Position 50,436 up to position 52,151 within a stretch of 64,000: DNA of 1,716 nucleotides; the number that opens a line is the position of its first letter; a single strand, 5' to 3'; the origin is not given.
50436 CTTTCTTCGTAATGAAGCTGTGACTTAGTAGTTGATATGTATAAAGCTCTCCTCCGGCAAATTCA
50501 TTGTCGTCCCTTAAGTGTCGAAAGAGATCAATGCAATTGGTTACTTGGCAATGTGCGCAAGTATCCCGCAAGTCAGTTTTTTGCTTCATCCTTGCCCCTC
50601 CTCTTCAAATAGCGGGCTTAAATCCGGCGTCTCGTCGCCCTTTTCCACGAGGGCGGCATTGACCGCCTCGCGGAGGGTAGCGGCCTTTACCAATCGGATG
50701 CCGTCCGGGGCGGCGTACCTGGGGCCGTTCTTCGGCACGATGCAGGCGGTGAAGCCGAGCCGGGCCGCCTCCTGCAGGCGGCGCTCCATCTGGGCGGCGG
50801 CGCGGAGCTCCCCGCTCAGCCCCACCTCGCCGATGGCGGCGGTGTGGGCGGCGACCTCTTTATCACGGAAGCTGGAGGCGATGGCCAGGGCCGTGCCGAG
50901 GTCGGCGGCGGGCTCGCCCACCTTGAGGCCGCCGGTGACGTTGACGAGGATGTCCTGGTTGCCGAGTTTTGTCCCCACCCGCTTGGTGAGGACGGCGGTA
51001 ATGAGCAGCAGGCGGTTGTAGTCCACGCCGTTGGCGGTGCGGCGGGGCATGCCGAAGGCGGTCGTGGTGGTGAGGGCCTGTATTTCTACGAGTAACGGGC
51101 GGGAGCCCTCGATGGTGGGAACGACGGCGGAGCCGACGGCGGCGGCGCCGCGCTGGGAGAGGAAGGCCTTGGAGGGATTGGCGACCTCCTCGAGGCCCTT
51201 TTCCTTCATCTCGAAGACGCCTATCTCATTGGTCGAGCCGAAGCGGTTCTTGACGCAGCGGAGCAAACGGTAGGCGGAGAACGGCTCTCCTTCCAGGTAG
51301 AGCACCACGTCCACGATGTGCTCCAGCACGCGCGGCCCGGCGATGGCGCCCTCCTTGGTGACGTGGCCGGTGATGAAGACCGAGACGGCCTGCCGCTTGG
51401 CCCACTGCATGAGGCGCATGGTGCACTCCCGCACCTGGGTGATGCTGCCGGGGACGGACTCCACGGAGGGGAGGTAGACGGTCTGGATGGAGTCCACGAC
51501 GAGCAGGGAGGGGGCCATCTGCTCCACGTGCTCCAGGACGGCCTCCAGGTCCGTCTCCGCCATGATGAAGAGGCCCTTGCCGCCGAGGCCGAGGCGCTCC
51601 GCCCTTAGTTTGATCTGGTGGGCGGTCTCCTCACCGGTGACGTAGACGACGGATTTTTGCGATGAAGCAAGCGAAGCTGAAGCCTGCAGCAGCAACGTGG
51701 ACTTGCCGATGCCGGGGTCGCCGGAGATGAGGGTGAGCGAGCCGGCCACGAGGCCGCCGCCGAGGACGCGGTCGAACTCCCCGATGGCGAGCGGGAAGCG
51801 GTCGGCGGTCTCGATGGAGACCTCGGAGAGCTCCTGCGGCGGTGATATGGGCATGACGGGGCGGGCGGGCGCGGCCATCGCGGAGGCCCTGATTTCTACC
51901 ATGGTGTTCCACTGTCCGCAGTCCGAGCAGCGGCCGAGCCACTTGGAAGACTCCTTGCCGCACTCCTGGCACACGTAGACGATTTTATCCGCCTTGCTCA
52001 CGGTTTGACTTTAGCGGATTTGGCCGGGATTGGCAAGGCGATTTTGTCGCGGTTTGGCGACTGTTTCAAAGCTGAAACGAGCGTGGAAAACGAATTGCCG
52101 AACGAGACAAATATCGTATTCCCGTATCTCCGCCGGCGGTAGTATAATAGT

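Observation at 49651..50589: Low-GC orphan ORF inserted precisely at the radA stop codon, in the radA-ispD slot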

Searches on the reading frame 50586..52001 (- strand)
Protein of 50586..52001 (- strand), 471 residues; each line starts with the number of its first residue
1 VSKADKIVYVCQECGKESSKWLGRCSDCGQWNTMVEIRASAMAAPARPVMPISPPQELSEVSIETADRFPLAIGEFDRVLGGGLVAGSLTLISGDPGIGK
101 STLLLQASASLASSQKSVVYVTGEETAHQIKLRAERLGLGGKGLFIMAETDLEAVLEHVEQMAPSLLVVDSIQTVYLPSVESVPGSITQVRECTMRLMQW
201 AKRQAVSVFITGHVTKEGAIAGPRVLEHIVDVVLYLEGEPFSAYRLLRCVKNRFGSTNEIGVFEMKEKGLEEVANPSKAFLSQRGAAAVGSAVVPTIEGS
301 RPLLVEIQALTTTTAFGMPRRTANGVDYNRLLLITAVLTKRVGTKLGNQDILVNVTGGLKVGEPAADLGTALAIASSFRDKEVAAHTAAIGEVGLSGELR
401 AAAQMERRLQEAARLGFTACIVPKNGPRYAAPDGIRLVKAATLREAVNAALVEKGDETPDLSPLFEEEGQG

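Call 38: find_homologous_proteins(query=window:50586-52001:-, max_evalue=1e-100)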
Query window:50586-52001:- (471 aa): 7988 proteins with E <= 1e-100 among 8000 candidates; the best 120 are listed.
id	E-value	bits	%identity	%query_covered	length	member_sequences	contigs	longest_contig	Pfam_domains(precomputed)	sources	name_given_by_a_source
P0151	3.6e-285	964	93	99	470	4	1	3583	PF18073.8,PF06745.20,PF03796.22,PF23442.2,PF13401.13,PF13481.13,PF13541.13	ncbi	-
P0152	5.8e-280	947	93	98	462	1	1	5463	PF18073.8,PF06745.20,PF23442.2,PF13481.13,PF13541.13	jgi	jgi:DNA repair protein RadA/Sms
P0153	2.7e-279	945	93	98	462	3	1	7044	PF18073.8,PF06745.20,PF23442.2,PF13481.13,PF13541.13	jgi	jgi:DNA repair protein RadA/Sms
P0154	1.5e-257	873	84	100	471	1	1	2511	PF18073.8,PF06745.20,PF13481.13,PF13541.13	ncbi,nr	ncbi:MAG: DNA repair protein RadA [Dehalococcoidales bacterium]|nr:DNA repair protein RadA [Dehaloco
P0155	1.6e-246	837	81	99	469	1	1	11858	PF18073.8,PF06745.20,PF23442.2,PF13481.13,PF13541.13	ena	-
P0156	4.6e-241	819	80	98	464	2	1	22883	PF18073.8,PF06745.20,PF23442.2,PF13481.13,PF13541.13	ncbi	-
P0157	1.3e-237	807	81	96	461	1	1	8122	PF18073.8,PF06745.20,PF05362.20,PF13481.13,PF13541.13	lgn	-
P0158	9.8e-227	772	77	97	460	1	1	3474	PF18073.8,PF06745.20,PF13401.13,PF25199.2,PF13481.13,PF13191.13,PF13541.13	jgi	jgi:DNA repair protein RadA/Sms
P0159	1.5e-225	768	75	100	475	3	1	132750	PF18073.8,PF06745.20,PF13481.13,PF13541.13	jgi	-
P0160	1.7e-225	768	77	95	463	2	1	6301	PF18073.8,PF06745.20,PF13401.13,PF25199.2,PF13481.13,PF13191.13,PF13541.13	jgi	-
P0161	5.5e-225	766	77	97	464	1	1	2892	PF18073.8,PF06745.20,PF03796.22,PF13401.13,PF25199.2,PF13481.13,PF13191.13,PF13541.13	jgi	jgi:DNA repair protein RadA/Sms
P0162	6.1e-225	766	77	96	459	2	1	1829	PF18073.8,PF06745.20,PF05362.20,PF13481.13,PF13541.13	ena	-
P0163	4.3e-224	763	77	96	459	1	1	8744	PF18073.8,PF06745.20,PF05362.20,PF13481.13,PF13541.13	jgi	-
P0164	1.3e-223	761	77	96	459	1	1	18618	PF18073.8,PF06745.20,PF13481.13,PF13541.13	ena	-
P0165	1.5e-223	761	76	95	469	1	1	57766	PF18073.8,PF06745.20,PF03796.22,PF23442.2,PF25199.2,PF13481.13,PF13541.13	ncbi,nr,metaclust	ncbi:MAG: DNA repair protein RadA [Chloroflexi bacterium RBG_16_56_11]|nr:MAG: DNA repair protein Ra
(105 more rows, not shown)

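Call 40: find_encoding_contigs(protein=P0153, flank=6000, max_places=2)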
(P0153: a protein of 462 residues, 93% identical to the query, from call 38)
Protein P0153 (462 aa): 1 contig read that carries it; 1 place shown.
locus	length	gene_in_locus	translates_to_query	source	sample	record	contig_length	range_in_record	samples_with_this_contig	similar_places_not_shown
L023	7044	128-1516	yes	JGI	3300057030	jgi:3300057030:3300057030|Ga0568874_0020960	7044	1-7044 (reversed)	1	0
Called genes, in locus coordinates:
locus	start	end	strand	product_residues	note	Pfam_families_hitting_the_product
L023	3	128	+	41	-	?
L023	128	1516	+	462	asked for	PF18073:Zn_ribbon_LapB, PF13481:AAA_25, PF06745:ATPase, PF23442:DUF7125 (weak), PF13541:ChlI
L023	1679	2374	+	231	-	PF01128:IspD, PF12804:NTP_transf_3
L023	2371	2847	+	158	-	PF02542:YgbB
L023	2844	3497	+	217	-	-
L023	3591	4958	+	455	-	PF01406:tRNA-synt_1e, PF01921:tRNA-synt_1f (faint), PF09334:tRNA-synt_1g, PF00133:tRNA-synt_1 (weak), PF09190:DALR_2, PF23493:CysS_C (faint)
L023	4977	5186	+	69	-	-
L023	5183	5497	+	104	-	PF01906:YbjQ_1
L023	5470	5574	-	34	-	-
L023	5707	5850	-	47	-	PF18930:DUF5679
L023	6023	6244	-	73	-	PF03840:SecG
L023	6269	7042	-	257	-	?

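Call 41: find_encoding_contigs(protein=P0152, flank=6000, max_places=2)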
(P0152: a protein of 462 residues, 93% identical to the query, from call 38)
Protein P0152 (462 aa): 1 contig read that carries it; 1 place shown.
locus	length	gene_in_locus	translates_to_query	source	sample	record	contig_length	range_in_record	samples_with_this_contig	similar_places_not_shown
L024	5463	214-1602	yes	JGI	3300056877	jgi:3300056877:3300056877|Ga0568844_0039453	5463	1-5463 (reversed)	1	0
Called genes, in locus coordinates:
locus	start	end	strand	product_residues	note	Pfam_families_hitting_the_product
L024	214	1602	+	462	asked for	PF18073:Zn_ribbon_LapB, PF13481:AAA_25, PF06745:ATPase, PF23442:DUF7125 (weak), PF13541:ChlI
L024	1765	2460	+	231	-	PF01128:IspD, PF12804:NTP_transf_3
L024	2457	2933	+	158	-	PF02542:YgbB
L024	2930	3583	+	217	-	-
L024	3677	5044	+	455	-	PF01406:tRNA-synt_1e, PF01921:tRNA-synt_1f (faint), PF09334:tRNA-synt_1g, PF00133:tRNA-synt_1 (weak), PF09190:DALR_2, PF23493:CysS_C (faint)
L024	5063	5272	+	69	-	-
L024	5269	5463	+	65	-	?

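Call 42: find_encoding_contigs(protein=P0156, flank=6000, max_places=2)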
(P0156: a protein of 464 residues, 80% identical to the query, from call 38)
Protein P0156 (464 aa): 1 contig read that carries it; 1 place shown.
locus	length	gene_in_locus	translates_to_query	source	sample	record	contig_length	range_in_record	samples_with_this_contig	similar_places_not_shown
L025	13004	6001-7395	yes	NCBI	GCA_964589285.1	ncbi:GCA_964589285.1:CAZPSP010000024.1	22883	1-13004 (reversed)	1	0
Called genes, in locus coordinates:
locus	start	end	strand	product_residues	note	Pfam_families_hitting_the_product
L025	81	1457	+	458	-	PF01554:MatE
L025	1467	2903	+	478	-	PF01554:MatE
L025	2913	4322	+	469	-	PF01554:MatE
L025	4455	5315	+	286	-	PF02645:DegV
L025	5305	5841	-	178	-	-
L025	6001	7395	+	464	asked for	PF18073:Zn_ribbon_LapB, PF13481:AAA_25, PF06745:ATPase, PF23442:DUF7125 (faint), PF13541:ChlI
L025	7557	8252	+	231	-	PF01128:IspD, PF12804:NTP_transf_3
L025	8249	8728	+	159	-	PF02542:YgbB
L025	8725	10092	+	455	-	PF01406:tRNA-synt_1e, PF01921:tRNA-synt_1f (faint), PF09334:tRNA-synt_1g, PF00133:tRNA-synt_1 (weak), PF09190:DALR_2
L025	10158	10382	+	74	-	-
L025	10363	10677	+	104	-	PF01906:YbjQ_1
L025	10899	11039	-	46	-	PF18930:DUF5679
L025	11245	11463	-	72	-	PF03840:SecG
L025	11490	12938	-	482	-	PF02934:GatB_N, PF02637:GatB_Yqey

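Call 43: find_encoding_contigs(protein=P0155, flank=6000, max_places=2)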
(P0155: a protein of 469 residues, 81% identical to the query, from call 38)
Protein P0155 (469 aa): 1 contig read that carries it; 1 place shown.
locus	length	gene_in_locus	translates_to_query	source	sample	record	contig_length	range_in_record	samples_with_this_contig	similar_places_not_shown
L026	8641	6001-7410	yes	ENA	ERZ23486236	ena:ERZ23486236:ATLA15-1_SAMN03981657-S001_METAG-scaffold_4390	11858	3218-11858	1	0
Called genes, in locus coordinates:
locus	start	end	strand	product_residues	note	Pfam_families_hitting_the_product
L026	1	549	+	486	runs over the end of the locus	PF01554:MatE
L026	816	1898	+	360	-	-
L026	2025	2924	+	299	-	-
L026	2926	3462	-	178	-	-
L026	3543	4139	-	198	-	PF00440:TetR_N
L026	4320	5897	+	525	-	PF00083:Sugar_tr, PF07690:MFS_1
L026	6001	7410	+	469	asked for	PF18073:Zn_ribbon_LapB, PF13481:AAA_25, PF06745:ATPase, PF23442:DUF7125 (faint), PF13541:ChlI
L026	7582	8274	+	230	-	PF01128:IspD, PF12804:NTP_transf_3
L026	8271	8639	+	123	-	?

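Call 69: search_protein_families(library=ncbifam, proteins=[window:50586-52001:-], max_evalue=0.00001)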
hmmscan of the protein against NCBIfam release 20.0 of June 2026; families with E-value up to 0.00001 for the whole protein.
window:50586-52001:- (471 aa): 12 families
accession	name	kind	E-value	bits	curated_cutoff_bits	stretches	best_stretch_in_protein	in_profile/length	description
TIGR00416.1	sms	equivalog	2.5e-177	590.2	403.05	1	1-447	1-454/454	DNA repair protein RadA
NF006799.0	PRK09302.1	equivalog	3.1e-14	52.4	408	1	67-139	11-84/515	circadian clock protein KaiC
TIGR02902.1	spore_lonB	equivalog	1.1e-11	44.1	723.3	1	334-450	412-530/531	ATP-dependent protease LonB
TIGR02237.1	recomb_radB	equivalog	1.6e-11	44.4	172.4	1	77-270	2-209/210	DNA repair and recombination protein RadB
TIGR03881.1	KaiC_arch_4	hypoth_equivalog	2.5e-10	40.4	247.8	1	68-139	2-73/231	KaiC domain-containing protein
TIGR02903.1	spore_lon_C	equivalog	8.4e-10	37.8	678.8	1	332-448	494-612/615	Lon family ATP-dependent protease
NF004723.0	PRK06067.1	subfamily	3.4e-08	33.3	194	1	75-145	22-92/243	flagellar accessory protein FlaH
NF006861.0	PRK09361.1-1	equivalog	2.1e-07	30.7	278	0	69-125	5-61/235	DNA repair and recombination protein RadB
NF052589.1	ArlH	equivalog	5.4e-07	29.5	215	1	75-128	8-61/229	archaellum protein ArlH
TIGR03877.1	thermo_KaiC_1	hypoth_equivalog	2.6e-06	27.1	307.25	0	72-137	7-72/238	KaiC domain-containing protein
NF006320.0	PRK08533.1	equivalog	6.6e-06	25.9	215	0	70-127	7-64/230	flagellar accessory protein FlaH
TIGR00764.1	lon_rel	equivalog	8.1e-06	24.7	516.6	0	331-453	467-595/608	ATP-dependent protease LonB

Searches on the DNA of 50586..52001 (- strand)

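Call 81: search_rna_families(sources=[L023, L026], threshold=evalue, max_evalue=0.1)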
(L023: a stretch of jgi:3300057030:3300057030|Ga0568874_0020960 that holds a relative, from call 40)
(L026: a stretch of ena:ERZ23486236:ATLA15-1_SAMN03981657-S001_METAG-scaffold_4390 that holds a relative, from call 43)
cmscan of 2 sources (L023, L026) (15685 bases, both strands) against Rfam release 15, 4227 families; matches with E-value up to 0.1: 0.
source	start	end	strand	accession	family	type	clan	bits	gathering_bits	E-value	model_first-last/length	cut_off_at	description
